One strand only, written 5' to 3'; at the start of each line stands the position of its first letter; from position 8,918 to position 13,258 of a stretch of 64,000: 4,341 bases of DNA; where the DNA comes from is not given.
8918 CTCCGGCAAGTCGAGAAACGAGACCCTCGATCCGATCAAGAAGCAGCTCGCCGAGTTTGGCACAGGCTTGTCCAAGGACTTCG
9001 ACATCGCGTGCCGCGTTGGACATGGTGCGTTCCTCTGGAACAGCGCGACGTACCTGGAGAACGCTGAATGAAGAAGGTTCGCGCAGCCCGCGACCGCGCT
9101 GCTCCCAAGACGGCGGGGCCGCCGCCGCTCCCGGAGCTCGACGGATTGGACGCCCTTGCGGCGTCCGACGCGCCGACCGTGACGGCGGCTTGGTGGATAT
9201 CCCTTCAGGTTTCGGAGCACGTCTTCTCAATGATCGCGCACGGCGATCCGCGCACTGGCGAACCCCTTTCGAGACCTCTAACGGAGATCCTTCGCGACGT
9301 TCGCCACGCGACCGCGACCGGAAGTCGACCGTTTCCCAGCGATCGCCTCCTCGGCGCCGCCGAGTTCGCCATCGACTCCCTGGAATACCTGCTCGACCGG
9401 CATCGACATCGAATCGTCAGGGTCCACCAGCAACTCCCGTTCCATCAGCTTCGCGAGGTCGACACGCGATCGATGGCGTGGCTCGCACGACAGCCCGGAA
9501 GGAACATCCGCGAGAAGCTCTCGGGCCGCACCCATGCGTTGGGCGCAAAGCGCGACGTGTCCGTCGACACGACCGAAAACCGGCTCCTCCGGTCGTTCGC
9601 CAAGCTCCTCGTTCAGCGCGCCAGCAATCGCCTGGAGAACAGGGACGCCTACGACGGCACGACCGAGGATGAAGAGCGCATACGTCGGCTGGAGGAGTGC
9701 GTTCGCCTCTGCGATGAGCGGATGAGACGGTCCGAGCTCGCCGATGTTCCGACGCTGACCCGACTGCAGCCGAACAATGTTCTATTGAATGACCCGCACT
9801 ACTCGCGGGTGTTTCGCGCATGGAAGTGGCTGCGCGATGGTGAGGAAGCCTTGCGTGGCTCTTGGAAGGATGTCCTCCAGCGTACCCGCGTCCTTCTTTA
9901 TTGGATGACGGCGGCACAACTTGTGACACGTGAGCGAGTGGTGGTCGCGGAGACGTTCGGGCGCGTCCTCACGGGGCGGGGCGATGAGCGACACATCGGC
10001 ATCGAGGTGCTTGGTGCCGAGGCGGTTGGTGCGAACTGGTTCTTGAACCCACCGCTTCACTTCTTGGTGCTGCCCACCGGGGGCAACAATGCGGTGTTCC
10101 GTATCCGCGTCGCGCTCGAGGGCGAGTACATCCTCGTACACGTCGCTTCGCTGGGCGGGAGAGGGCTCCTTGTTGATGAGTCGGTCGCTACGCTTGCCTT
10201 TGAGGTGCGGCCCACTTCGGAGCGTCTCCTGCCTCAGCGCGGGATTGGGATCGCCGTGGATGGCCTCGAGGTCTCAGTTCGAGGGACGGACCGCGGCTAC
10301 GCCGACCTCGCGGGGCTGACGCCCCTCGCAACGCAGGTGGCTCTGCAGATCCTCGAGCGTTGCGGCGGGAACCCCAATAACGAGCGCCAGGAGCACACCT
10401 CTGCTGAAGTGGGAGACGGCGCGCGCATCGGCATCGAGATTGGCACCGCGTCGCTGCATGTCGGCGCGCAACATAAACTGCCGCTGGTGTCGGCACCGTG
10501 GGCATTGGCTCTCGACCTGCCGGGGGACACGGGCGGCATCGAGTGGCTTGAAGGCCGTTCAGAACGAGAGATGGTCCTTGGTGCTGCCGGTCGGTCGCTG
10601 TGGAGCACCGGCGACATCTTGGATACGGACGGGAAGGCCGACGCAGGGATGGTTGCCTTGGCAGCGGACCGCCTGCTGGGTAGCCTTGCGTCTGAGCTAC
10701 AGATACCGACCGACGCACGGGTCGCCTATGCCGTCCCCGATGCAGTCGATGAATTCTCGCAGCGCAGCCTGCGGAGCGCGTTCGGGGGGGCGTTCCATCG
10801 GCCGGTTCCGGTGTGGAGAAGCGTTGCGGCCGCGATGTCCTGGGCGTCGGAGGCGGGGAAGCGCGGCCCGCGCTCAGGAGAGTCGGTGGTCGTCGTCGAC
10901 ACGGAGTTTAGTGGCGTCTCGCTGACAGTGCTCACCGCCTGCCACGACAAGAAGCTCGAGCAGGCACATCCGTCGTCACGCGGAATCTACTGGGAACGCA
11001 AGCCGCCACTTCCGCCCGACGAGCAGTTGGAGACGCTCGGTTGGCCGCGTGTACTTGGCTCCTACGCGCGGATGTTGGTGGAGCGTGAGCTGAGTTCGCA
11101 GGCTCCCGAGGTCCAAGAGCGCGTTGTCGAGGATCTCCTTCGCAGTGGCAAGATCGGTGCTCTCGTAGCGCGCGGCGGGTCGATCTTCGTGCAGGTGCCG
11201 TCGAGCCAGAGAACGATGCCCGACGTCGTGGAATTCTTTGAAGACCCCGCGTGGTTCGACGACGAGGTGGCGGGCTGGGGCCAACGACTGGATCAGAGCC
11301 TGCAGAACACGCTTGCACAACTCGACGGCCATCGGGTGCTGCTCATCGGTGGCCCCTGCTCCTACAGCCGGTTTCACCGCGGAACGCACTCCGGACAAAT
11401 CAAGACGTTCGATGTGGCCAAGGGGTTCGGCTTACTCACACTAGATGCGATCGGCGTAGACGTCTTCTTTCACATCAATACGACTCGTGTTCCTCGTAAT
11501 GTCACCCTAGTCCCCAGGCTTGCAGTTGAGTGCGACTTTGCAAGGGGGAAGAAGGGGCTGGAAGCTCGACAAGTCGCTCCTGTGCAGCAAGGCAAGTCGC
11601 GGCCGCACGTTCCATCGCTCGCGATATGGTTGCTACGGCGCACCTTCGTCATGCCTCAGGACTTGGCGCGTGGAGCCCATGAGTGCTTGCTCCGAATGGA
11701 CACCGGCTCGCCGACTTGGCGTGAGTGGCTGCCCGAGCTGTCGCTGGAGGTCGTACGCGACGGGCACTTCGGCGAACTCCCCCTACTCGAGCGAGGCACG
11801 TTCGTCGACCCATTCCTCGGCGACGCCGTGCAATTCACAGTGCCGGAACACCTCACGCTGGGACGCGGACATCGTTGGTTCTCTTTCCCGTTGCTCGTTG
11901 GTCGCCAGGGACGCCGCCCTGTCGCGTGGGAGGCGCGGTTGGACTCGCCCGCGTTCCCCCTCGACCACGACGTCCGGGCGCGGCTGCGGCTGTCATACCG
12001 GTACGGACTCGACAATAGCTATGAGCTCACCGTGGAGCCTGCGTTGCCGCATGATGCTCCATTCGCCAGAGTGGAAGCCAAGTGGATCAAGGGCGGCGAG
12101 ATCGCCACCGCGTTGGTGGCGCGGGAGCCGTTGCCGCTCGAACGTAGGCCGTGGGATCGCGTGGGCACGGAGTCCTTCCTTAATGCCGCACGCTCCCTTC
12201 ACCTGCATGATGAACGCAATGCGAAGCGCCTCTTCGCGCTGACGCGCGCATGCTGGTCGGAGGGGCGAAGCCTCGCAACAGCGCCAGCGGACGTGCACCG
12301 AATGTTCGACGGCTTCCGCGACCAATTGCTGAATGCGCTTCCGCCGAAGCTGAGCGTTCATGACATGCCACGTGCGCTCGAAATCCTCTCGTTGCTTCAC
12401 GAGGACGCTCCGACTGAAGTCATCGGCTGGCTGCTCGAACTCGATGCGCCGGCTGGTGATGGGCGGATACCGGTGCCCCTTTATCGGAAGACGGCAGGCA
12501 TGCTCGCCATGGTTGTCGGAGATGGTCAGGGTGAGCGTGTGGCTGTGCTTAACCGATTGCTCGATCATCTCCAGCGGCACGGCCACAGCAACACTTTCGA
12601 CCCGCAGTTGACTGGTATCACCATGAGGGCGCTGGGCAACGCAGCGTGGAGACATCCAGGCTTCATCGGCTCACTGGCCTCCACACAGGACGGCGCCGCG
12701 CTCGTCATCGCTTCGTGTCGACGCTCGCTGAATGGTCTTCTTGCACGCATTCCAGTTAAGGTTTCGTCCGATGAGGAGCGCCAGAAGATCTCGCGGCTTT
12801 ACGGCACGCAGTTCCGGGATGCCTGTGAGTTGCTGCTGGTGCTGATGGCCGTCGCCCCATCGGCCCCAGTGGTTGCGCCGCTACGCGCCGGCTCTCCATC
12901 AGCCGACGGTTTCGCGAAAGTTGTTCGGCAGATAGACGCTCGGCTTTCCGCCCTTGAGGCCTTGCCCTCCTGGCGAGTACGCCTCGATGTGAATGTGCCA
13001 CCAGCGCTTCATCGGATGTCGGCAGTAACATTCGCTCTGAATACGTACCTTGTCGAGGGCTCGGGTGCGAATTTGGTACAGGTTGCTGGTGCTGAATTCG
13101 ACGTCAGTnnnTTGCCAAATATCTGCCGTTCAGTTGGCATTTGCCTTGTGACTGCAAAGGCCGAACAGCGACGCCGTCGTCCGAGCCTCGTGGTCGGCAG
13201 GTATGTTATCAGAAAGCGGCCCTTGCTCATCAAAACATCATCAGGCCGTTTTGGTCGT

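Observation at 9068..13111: Giant McrC-like partner with no visible nuclease, fused to a degenerate Hsp70-like ATPase and a cold-shock domain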

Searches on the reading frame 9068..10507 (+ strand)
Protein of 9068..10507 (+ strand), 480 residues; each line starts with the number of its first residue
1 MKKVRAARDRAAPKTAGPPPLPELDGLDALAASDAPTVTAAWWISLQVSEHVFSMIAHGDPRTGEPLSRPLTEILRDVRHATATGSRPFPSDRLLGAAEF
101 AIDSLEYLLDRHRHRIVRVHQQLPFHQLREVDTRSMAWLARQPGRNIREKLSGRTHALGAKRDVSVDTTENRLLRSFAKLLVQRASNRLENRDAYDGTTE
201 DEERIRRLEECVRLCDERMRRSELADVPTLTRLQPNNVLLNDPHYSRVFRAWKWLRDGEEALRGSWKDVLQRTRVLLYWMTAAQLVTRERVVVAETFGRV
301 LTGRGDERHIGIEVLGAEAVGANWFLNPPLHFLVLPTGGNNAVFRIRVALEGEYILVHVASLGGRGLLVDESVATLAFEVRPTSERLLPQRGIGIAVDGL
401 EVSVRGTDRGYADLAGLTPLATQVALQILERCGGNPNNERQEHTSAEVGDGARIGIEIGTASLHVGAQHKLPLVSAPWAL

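Call 37: predict_structure(alignment_id=A3)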
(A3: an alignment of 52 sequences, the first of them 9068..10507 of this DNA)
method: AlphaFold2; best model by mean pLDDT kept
length: 480 residues; sequences in the alignment: 52
mean_pLDDT: 83.3   pTM: 0.80
mean pLDDT of the five models: 83.3, 82.7, 82.0, 81.8, 81.6
residues with pLDDT >= 90: 244; 70-90: 157; 50-70: 35; < 50: 44
segments of 3 or more residues with pLDDT < 50: 1-15, 440-445, 455-463, 465-467, 472-480
pLDDT, mean of each block of 10 residues (from residue 1): 33 59 87 91 94 94 90 95 90 93 94 89 86 88 89 88 90 93 94 87 95 91 87 79 93 89 90 97 89 90 83 81 89 81 91 95 77 90 86 93 72 95 93 64 48 50 48 42
secondary structure, 60 per line:
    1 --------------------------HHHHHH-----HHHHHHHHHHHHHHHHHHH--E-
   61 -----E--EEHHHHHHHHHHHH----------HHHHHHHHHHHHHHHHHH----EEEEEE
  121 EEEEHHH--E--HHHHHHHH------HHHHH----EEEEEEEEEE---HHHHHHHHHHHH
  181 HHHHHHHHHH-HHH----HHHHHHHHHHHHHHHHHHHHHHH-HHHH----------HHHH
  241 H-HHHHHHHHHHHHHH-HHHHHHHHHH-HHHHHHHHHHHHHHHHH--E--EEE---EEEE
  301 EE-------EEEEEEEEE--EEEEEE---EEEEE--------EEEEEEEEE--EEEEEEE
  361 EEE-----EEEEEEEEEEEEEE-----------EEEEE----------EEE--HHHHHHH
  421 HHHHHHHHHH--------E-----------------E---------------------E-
elements in order: H27-32 H38-56 H71-82 H93-110 E115-124 H133-140 H147-151 E156-165 H169-190 H199-221 H223-226 H237-241 H243-256 H258-267 H269-285 E291-293 E297-302 E310-318 E321-326 E330-334 E343-351 E354-363 E369-382 E394-398 E409-411 H414-430

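Call 40: fold_search(model_id=the predicted structure, library=pdb)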
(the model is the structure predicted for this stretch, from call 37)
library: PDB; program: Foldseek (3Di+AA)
matches with E <= 10: 137; with E <= 0.001: 0
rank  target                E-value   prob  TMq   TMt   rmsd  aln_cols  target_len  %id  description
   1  6hz4_M                8.8e-03  0.99  0.21  0.29  12.8       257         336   12  Structure of McrBC without DNA binding domains (one half of the full complex) (released 2019-07-24)
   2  6ut5_G                7.9e-02  1.00  0.20  0.27   5.7       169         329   13  Cryo-EM structure of the Thermococcus gammatolerans McrBC complex (released 2020-10-21)
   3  6ut6_G                8.7e-02  0.92  0.22  0.30  11.5       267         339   12  Cryo-EM structure of the Escherichia coli McrBC complex (released 2020-10-21)
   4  9n7b_NS               4.6e-01  0.03  0.08  0.05  20.5       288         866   12  SSU processome maturation and disassembly, State O (released 2025-10-29)
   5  8xb5_A                6.8e-01  0.06  0.09  0.09  20.8       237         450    8  Portal protein of SH-Ab15497 (released 2024-12-11)
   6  9n79_NS               7.1e-01  0.02  0.07  0.05  20.8       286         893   11  SSU processome maturation and disassembly, State M (released 2025-11-05)
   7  9a2x_MODEL_1_A        1.1e+00  0.03  0.10  0.09  39.5       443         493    8  Model of E. coli TolC by in-cell photo-crosslinking MS and deep learning (released 2023-02-24)
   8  8v1s_B                1.2e+00  0.10  0.09  0.13  12.2       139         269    9  Herpes simplex virus 1 polymerase holoenzyme bound to mismatched DNA in editing conformation (released 2024-09-04)
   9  8w5g_C                1.2e+00  0.18  0.09  0.28  13.9       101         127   10  Cryo-EM structure of Qb-Ab7 (released 2025-02-26)
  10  5e0v_B                1.3e+00  0.05  0.09  0.14  12.9       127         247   11  Human PCNA variant (S228I) complexed with FEN1 at 2.1 Angstroms (released 2016-04-20)
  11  7xdi_F                1.6e+00  0.02  0.08  0.08  20.6       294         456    7  Tail structure of bacteriophage SSV19 (released 2022-08-10)
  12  3v60_B                2.2e+00  0.04  0.09  0.13  12.6       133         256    9  Structure of S. cerevisiae PCNA conjugated to SUMO on lysine 164 (released 2012-02-29)
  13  3fkh_E                2.3e+00  0.09  0.09  0.26  15.0       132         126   14  Crystal structure of Putative pyridoxamine 5'-phosphate oxidase (NP_601736.1) from CORYNEBACTERIUM GLUTAMICUM ATCC 130 (released 2009-01-13)
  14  6a27_A                2.5e+00  0.02  0.08  0.14  14.6       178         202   12  Crystal structure of PprA W183R mutant form 1 (released 2018-12-26)
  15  1a22_A                2.7e+00  0.05  0.11  0.21  21.4       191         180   12  HUMAN GROWTH HORMONE BOUND TO SINGLE RECEPTOR (released 1998-04-29)
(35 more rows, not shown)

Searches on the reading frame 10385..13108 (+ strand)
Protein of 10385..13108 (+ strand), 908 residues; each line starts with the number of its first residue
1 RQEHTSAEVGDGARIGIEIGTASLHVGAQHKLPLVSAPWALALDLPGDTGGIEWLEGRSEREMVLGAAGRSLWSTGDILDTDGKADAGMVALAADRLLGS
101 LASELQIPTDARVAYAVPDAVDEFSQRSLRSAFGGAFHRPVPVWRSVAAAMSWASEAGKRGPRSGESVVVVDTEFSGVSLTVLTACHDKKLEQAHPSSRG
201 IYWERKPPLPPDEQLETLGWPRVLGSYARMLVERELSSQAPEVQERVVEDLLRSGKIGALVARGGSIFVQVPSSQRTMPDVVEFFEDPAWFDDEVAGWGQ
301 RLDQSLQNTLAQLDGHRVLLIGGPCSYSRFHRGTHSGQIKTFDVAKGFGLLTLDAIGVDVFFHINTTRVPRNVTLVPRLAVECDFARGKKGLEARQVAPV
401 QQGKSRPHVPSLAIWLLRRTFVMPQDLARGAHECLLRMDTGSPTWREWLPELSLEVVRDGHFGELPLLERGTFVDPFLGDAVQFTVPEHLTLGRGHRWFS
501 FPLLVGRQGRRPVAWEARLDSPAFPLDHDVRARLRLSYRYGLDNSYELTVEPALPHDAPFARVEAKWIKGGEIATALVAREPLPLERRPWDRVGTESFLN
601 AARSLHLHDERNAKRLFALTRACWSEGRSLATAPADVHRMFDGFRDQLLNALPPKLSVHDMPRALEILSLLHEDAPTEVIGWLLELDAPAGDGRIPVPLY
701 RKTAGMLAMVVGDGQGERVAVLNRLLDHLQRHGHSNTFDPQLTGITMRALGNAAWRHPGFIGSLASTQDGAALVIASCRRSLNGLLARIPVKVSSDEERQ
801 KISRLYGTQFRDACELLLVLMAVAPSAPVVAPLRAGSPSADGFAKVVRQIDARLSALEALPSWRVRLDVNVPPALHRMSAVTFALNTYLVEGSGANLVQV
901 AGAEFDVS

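Call 35: predict_structure(alignment_id=A2)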
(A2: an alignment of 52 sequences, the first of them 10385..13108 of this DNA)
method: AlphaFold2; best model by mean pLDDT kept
length: 908 residues; sequences in the alignment: 52
mean_pLDDT: 89.4   pTM: 0.86
mean pLDDT of the five models: 89.4, 88.5, 86.5, 86.4, 85.9
residues with pLDDT >= 90: 611; 70-90: 246; 50-70: 37; < 50: 14
segments of 3 or more residues with pLDDT < 50: 1-3, 893-895, 903-908
pLDDT, mean of each block of 10 residues (from residue 1): 60 93 91 91 80 88 88 90 75 94 90 94 88 93 96 89 95 95 96 92 92 86 96 94 93 95 94 85 95 95 92 89 92 87 94 88 91 90 83 89 82 90 95 94 92 90 90 79 91 91 71 81 95 94 91 94 90 61 87 96 91 95 92 96 97 95 97 96 94 85 97 96 96 81 94 93 94 93 88 92 94 95 89 84 90 93 86 91 91 55 37
secondary structure, 60 per line:
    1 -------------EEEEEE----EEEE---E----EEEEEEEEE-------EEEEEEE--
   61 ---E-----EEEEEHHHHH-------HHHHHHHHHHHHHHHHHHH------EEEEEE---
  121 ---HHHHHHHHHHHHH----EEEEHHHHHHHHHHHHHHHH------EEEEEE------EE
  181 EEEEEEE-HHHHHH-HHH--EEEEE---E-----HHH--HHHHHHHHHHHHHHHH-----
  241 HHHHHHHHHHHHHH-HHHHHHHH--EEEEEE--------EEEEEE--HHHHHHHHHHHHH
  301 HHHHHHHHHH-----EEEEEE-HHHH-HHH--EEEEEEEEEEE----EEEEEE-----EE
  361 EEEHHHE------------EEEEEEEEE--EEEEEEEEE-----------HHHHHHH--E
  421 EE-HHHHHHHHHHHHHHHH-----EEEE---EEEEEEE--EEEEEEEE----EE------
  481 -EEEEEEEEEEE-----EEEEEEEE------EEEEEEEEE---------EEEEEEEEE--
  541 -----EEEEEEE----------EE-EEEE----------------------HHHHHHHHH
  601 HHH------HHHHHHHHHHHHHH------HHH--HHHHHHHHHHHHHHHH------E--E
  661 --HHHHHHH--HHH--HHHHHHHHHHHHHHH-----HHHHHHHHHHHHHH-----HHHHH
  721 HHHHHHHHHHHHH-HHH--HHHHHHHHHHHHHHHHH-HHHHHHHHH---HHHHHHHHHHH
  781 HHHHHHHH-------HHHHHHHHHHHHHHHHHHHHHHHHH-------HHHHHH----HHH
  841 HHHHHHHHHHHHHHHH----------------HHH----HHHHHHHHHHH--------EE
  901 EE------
elements in order (helices of 4 or more, strands of 3 or more residues): E14-19 E24-27 E36-44 E52-58 E70-74 H75-79 H87-105 E112-117 H124-136 E141-144 H145-160 E167-172 E179-187 H189-194 E201-205 H220-235 H241-254 H256-263 E266-271 E280-285 H288-310 E316-321 H323-326 E333-343 E348-353 E359-363 E380-388 E391-399 H411-417 E420-422 H424-439 E445-448 E452-458 E461-468 E482-492 E498-505 E512-520 E530-538 E546-552 E566-569 H592-603 H610-623 H635-650 H663-669 H677-691 H697-710 H716-733 H740-756 H758-766 H770-788 H796-820 H828-833 H838-856 H880-890 E899-902

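Call 39: fold_search(model_id=the predicted structure, library=pdb)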
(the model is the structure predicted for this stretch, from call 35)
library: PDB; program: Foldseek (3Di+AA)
matches with E <= 10: 1026; with E <= 0.001: 166
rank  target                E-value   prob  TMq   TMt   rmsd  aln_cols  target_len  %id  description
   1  9a5j_A                1.1e-11  1.00  0.33  0.45  20.8       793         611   10  Integrative model of DNAK-GUDB by crosslinking MS and deep learning (released 2024-09-18)
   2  4b9q_A                3.3e-11  1.00  0.33  0.47  25.3       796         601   11  Open conformation of ATP-bound Hsp70 homolog DnaK (released 2012-11-14)
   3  4jn4_A                3.9e-11  1.00  0.33  0.47  26.0       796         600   12  Allosteric opening of the polypeptide-binding site when an Hsp70 binds ATP (released 2013-05-29)
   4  7kzi_A                9.0e-11  1.00  0.26  0.36  26.2       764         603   12  Intermediate state (QQQ) of near full-length DnaK alternatively fused with a substrate peptide (released 2021-05-12)
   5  5obv                  1.1e-10  1.00  0.25  0.40  24.2       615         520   12  Mycoplasma genitalium DnaK deletion mutant lacking SBDalpha in complex with ADP and Pi. (released 2018-05-09)
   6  7krv_A                1.3e-10  1.00  0.30  0.46  10.5       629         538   12  Stimulating state of disulfide-bridged Hsp70 DnaK (released 2021-09-15)
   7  5obu                  1.5e-10  1.00  0.26  0.41  23.9       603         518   12  Mycoplasma genitalium DnaK deletion mutant lacking SBDalpha in complex with AMPPNP. (released 2018-05-09)
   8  7krv_B                4.3e-10  1.00  0.31  0.47   9.9       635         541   11  Stimulating state of disulfide-bridged Hsp70 DnaK (released 2021-09-15)
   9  5e84_A                4.9e-10  1.00  0.32  0.45  26.1       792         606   12  ATP-bound state of BiP (released 2016-01-27)
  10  6eob                  1.2e-09  1.00  0.35  0.56   8.7       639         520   11  Crystal structure of AMPylated GRP78 in apo form (Crystal form 1) (released 2017-11-01)
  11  4ani_C                1.2e-09  1.00  0.25  0.40  25.6       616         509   14  Structural basis for the intermolecular communication between DnaK and GrpE in the DnaK chaperone system from Geobacil (released 2012-05-23)
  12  8gb3_D                1.3e-09  1.00  0.22  0.35  24.9       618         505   11  Structure of the Mycobacterium tuberculosis Hsp70 protein DnaK bound to the nucleotide exchange factor GrpE (released 2024-01-31)
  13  9bls_A                1.3e-09  1.00  0.22  0.31  31.6       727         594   12  Structure of the human mitochondrial Hsp70 (mortalin; R126W mutant) bound to nucleotide exchange factor GrpEL1 (WT) (released 2025-01-15)
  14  6zmd_A                2.1e-09  1.00  0.33  0.53   8.9       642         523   12  Crystal structure of HYPE covalently tethered to BiP bound to AMP-PNP (released 2021-04-14)
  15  7sqc_Z0               3.7e-09  1.00  0.33  0.47  25.8       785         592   12  Ciliary C1 central pair apparatus isolated from Chlamydomonas reinhardtii (released 2022-04-13)
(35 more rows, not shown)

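Call 41: search_solved_structures(query=A2, max_evalue=10, show_alignments=0)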
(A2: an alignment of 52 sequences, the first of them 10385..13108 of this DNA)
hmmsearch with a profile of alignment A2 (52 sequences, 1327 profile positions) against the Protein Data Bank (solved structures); distinct sequences matched with E-value up to 10: 38.
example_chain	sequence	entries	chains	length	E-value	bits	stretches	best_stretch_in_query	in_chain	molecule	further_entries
5o6f_A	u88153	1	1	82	2.1e-06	29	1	781-830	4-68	Cold-shock protein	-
3i2z_B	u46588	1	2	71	3.7e-05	24.9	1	780-828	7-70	RNA chaperone, negative regulator of cspA transcription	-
1g6p_A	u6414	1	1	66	8e-05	23.8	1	782-829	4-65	COLD SHOCK PROTEIN TMCSP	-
8h1i_B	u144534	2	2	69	9.2e-05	23.6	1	781-828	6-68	Cold shock-like protein CspC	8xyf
2l15_A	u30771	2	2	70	9.9e-05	23.5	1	777-828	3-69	Cold shock protein CspA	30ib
1mjc_A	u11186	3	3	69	0.00012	23.1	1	777-828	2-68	MAJOR COLD-SHOCK PROTEIN 7.4 | PROTEIN (COLD-SHOCK PROTEIN A) | Cold shock protein CspA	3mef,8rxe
2lxj_A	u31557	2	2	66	0.00026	22.1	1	783-827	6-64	Cold shock-like protein CspLA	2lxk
2i5l_X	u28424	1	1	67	0.0011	20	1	785-828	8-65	Cold shock protein cspB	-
3cam_A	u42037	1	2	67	0.0016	19.4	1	784-828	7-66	Cold-shock domain family protein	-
1csp_A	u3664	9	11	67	0.0017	19.4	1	785-827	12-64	COLD SHOCK PROTEIN B(CSPB) | MAJOR COLD-SHOCK PROTEIN | Cold shock protein cspB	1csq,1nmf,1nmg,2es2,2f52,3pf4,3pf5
2i5m_X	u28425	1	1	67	0.0017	19.3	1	785-827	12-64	Cold shock protein cspB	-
6t00_A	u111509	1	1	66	0.0019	19.2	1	785-827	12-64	Cold shock protein CspD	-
5xv9_A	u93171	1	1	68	0.0019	19.2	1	785-827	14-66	Cold-shock DNA-binding domain family protein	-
3a0j_A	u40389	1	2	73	0.0027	18.7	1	779-832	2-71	Cold shock protein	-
5jx4_A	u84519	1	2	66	0.0033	18.4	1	779-827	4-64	Cold shock protein CspB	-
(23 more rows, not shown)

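Call 73: search_protein_representatives(protein=window:10385-13108:+)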
Query: 908 residues. Proteins with E-value up to 0.001 (for the whole library): 611; up to 1e-10: 362; up to 1e-30: 110. The best 150 are listed.
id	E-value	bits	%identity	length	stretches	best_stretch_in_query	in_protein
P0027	0.0e+00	1115.0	58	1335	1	9-906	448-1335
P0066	0.0e+00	1088.9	59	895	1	18-906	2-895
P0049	5.7e-230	782.2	51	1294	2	412-906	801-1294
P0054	1.5e-211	721.3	44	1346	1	9-902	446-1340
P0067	3.2e-177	607.7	47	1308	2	420-903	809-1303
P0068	2.3e-175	601.6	40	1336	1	13-904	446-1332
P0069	1.5e-169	582.3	58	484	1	428-904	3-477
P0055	9.7e-154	530.0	42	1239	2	408-903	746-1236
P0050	3.1e-144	498.5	67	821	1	2-332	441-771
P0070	1.2e-141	490.0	49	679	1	377-906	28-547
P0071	2.3e-118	412.9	36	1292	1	5-900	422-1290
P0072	1.1e-117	410.7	46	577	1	359-900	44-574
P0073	8.5e-116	404.4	53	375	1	533-906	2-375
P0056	2.2e-115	403.1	37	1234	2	420-904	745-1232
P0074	3.4e-107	376.0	35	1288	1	11-900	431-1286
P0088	3.9e-69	250.0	31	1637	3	39-278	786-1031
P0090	3.1e-66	240.4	37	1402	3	426-573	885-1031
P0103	1.1e-53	198.9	34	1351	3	427-572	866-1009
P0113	3.1e-48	180.8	34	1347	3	420-570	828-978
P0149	8.0e-34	133.2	34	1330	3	440-583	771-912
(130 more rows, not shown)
